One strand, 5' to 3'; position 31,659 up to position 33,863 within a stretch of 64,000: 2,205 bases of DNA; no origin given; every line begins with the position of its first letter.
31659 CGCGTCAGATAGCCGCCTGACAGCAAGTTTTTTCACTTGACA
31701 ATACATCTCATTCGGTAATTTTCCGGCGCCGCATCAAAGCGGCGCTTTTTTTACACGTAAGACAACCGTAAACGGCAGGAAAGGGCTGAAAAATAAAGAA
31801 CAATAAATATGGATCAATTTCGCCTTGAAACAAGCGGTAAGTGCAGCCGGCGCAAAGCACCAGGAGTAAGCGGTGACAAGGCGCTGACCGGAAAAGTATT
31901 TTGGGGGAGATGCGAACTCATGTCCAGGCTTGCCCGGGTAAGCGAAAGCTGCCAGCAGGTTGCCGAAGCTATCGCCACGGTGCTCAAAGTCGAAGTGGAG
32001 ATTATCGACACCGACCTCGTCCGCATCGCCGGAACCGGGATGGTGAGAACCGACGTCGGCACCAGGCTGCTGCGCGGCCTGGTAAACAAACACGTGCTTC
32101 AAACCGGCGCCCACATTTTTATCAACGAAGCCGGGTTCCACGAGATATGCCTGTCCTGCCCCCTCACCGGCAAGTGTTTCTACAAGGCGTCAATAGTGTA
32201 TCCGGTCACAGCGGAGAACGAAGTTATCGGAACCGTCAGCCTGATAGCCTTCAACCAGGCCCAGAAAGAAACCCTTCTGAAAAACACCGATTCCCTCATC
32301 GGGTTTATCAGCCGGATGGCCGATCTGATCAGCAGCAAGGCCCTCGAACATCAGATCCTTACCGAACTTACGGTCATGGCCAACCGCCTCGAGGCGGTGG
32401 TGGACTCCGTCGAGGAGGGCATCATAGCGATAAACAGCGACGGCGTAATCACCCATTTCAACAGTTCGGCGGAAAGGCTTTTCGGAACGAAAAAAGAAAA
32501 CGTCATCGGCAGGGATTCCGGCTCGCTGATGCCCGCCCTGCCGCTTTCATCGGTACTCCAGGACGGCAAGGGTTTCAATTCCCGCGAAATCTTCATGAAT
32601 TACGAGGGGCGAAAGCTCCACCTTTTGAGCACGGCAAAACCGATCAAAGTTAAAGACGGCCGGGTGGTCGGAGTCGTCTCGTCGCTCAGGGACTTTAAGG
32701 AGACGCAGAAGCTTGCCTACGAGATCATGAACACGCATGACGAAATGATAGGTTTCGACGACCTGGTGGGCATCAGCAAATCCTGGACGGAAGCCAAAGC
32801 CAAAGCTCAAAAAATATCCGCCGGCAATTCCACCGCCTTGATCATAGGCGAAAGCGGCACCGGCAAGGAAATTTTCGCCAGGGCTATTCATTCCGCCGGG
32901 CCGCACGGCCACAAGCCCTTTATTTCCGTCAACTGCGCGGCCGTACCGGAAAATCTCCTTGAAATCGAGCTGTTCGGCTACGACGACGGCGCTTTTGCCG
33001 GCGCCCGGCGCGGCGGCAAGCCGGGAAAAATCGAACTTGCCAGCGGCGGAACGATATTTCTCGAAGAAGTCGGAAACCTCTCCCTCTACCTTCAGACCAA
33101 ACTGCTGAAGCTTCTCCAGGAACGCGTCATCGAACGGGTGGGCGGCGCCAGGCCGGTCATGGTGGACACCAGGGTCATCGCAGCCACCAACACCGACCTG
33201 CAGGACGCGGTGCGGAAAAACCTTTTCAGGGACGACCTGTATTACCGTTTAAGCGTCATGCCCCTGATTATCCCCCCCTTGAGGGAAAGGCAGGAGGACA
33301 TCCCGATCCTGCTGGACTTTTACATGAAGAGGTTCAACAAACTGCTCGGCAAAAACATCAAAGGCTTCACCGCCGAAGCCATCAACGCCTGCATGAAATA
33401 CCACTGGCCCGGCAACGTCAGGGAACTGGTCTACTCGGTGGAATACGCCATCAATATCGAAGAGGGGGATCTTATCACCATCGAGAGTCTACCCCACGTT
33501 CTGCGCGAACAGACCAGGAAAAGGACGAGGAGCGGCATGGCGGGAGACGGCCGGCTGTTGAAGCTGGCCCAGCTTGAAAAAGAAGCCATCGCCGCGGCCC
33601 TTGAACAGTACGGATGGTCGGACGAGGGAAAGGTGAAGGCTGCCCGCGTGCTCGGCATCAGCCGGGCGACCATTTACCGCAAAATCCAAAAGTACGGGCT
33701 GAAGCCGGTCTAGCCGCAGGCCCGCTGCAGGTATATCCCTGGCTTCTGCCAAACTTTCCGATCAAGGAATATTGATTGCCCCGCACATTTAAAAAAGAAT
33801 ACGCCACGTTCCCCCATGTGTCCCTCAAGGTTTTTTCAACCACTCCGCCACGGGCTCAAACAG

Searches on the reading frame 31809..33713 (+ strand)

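Call 83: search_protein_families(library=pfam, proteins=[window:31809-33713:+], max_evalue=0.001)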
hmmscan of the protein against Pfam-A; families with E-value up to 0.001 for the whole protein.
window:31809-33713:+ (634 aa): 14 families
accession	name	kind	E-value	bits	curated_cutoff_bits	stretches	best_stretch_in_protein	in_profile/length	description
PF00158.32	Sigma54_activat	-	2.9e-61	206.5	20.2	1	320-486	2-167/168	Sigma-54 interaction domain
PF25601.1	AAA_lid_14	-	9.5e-25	86.7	27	1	492-574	1-83/87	AAA+ ATPase lid domain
PF14532.12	Sigma54_activ_2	-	1.9e-16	61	25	1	320-491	1-138/138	Sigma-54 interaction domain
PF02954.25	HTH_8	-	8.2e-12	45.1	22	1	586-629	2-42/42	Bacterial regulatory protein, Fis family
PF13426.13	PAS_9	-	3e-11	43.9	27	1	203-295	2-100/103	PAS domain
PF00989.32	PAS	-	4.5e-11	43.2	22.6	1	193-295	2-112/113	PAS fold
PF08448.16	PAS_4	-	8.6e-08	32.8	23.1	1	198-299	1-108/110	PAS fold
PF13188.13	PAS_8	-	2.2e-07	31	21.8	1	192-249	1-55/65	PAS domain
PF18024.7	HTH_50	-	2.2e-07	30.9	27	1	586-631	8-49/50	Helix-turn-helix domain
PF15714.11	SpoVT_C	-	2.1e-06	28.2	27.5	1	45-161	3-117/128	Stage V sporulation protein T C-terminal, transcription factor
PF07728.20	AAA_5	-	0.0002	21.8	22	1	344-462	3-123/139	AAA domain (dynein-related subfamily)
PF01078.27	Mg_chelatase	-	0.0002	21.3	20.3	0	395-441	89-135/207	Magnesium chelatase, subunit ChlI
PF01590.32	GAF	-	0.00053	21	22.4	0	48-175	6-130/133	GAF domain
PF24820.1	Diguanyl_cycl_sensor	-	0.00053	20.4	28.1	0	198-236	2-40/109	Diguanylate cyclase-like sensor domain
